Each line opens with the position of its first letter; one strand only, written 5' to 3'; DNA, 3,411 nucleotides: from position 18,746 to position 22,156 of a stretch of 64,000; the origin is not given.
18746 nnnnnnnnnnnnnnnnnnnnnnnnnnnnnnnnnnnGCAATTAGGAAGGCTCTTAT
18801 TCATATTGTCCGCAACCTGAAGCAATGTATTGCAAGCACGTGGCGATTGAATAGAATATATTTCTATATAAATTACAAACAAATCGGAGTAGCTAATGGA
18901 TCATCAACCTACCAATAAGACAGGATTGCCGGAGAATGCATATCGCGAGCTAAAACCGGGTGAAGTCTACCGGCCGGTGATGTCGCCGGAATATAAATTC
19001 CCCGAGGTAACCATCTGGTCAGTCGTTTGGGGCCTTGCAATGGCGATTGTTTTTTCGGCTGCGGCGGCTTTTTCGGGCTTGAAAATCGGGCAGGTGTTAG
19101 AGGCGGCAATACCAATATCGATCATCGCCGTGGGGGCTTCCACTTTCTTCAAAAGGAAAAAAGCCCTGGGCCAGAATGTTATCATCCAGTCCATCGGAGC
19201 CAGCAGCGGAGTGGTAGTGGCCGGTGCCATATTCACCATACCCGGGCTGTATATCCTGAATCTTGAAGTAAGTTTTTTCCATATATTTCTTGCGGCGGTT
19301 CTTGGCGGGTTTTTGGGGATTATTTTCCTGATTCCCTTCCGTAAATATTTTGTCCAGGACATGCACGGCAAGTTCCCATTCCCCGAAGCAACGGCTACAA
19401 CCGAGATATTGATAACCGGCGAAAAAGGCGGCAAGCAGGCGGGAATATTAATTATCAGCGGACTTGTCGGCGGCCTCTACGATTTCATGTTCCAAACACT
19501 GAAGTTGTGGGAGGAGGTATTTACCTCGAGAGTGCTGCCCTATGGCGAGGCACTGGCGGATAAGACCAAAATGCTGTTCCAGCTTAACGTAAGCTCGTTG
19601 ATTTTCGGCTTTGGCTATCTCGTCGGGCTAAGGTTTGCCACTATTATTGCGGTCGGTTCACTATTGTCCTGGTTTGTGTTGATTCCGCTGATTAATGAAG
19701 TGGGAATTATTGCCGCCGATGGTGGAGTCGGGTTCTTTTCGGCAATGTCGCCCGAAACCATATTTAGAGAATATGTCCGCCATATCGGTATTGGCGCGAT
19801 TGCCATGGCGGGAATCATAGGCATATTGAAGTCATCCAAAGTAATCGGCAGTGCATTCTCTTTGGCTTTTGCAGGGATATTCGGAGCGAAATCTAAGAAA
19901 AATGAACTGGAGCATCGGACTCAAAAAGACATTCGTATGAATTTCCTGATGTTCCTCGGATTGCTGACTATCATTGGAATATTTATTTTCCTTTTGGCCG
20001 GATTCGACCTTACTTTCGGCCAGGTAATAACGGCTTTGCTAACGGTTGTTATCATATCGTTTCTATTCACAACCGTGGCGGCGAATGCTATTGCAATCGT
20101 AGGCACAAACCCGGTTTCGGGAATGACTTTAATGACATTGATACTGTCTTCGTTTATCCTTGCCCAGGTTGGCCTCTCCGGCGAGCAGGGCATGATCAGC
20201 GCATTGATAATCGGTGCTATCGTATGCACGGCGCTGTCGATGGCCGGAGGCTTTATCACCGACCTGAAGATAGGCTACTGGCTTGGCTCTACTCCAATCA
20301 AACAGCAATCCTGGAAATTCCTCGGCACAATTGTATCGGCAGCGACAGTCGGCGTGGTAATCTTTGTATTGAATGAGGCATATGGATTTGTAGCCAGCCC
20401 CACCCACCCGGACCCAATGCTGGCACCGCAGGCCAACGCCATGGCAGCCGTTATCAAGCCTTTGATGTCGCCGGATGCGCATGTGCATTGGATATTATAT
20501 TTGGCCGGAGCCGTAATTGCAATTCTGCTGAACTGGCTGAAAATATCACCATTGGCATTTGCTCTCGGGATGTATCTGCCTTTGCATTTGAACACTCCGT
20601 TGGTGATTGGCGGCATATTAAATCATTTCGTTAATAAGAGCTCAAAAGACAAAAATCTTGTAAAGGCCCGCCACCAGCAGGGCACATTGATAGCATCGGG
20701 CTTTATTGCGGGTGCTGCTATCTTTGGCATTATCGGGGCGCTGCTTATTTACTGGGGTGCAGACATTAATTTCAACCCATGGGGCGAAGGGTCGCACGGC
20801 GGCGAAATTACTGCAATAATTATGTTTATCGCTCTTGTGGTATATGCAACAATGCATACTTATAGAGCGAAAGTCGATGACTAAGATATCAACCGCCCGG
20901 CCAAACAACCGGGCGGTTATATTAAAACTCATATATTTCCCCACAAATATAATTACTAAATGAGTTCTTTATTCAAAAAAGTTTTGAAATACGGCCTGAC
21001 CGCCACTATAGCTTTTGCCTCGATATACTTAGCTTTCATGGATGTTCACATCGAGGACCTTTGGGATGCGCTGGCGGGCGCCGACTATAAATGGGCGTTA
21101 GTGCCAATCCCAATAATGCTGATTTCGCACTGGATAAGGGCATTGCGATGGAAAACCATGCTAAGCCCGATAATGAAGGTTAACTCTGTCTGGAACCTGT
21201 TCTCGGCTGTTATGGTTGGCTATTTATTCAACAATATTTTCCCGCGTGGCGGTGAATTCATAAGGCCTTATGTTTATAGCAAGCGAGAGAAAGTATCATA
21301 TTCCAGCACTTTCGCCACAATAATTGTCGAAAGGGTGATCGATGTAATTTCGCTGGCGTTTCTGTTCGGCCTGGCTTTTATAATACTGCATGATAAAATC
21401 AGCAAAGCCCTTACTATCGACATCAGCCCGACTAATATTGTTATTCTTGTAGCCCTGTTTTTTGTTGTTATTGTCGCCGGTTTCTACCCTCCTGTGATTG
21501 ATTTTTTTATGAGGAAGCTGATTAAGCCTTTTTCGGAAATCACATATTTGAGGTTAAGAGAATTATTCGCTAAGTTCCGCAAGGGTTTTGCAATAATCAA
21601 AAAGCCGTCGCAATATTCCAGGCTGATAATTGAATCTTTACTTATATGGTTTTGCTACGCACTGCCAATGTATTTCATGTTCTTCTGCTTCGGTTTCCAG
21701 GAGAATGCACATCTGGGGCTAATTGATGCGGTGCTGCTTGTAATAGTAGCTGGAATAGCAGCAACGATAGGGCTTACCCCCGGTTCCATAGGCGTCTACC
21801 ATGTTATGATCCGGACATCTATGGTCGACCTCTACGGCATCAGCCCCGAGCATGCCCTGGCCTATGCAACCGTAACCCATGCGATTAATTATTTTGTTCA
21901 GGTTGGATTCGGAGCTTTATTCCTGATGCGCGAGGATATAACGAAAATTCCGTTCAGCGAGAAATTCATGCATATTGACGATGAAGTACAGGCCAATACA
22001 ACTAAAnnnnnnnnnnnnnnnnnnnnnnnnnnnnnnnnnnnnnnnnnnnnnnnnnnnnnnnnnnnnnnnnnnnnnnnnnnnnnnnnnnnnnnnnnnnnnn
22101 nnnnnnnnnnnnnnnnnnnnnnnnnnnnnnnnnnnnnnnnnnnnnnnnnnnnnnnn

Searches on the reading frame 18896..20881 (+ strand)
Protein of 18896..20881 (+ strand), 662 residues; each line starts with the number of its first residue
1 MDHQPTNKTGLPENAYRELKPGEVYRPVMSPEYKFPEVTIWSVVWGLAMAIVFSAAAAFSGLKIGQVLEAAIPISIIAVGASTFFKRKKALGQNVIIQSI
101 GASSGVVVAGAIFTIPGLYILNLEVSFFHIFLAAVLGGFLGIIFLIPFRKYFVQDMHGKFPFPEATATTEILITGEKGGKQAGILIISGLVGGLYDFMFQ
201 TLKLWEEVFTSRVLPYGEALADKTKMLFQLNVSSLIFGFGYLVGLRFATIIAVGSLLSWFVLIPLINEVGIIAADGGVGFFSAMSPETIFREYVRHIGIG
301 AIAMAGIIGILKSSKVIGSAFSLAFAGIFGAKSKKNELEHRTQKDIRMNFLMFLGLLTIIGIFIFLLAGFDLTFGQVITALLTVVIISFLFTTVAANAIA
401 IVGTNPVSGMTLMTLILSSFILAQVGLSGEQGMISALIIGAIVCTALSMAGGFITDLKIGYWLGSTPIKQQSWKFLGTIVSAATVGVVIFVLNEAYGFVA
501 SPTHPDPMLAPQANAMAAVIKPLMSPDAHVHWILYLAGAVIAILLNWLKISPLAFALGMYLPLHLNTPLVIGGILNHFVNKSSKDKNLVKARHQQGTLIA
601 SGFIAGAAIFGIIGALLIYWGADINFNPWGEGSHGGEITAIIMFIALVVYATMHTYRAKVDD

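Call 16: search_protein_families(library=phrogs, proteins=[window:18896-20881:+], max_evalue=0.001)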
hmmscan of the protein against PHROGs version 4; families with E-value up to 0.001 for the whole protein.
window:18896-20881:+ (662 aa): 0 families

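Call 17: search_protein_families(library=pfam, proteins=[window:18896-20881:+], max_evalue=0.01)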
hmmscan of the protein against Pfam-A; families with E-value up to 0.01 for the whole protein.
window:18896-20881:+ (662 aa): 1 family
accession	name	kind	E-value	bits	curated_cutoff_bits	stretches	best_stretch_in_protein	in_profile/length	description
PF03169.20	OPT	-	3.8e-93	313.6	25.8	1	37-617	1-622/623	OPT oligopeptide transporter protein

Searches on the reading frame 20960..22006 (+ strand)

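Call 16: search_protein_families(library=phrogs, proteins=[window:20960-22006:+], max_evalue=0.001)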
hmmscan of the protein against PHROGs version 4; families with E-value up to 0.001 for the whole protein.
window:20960-22006:+ (349 aa): 0 families

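Call 17: search_protein_families(library=pfam, proteins=[window:20960-22006:+], max_evalue=0.01)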
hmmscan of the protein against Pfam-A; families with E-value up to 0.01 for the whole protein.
window:20960-22006:+ (349 aa): 1 family
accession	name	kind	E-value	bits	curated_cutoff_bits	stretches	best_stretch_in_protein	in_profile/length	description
PF03706.18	LPG_synthase_TM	-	1e-44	153.6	33.4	1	17-318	5-302/302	Lysylphosphatidylglycerol synthase TM region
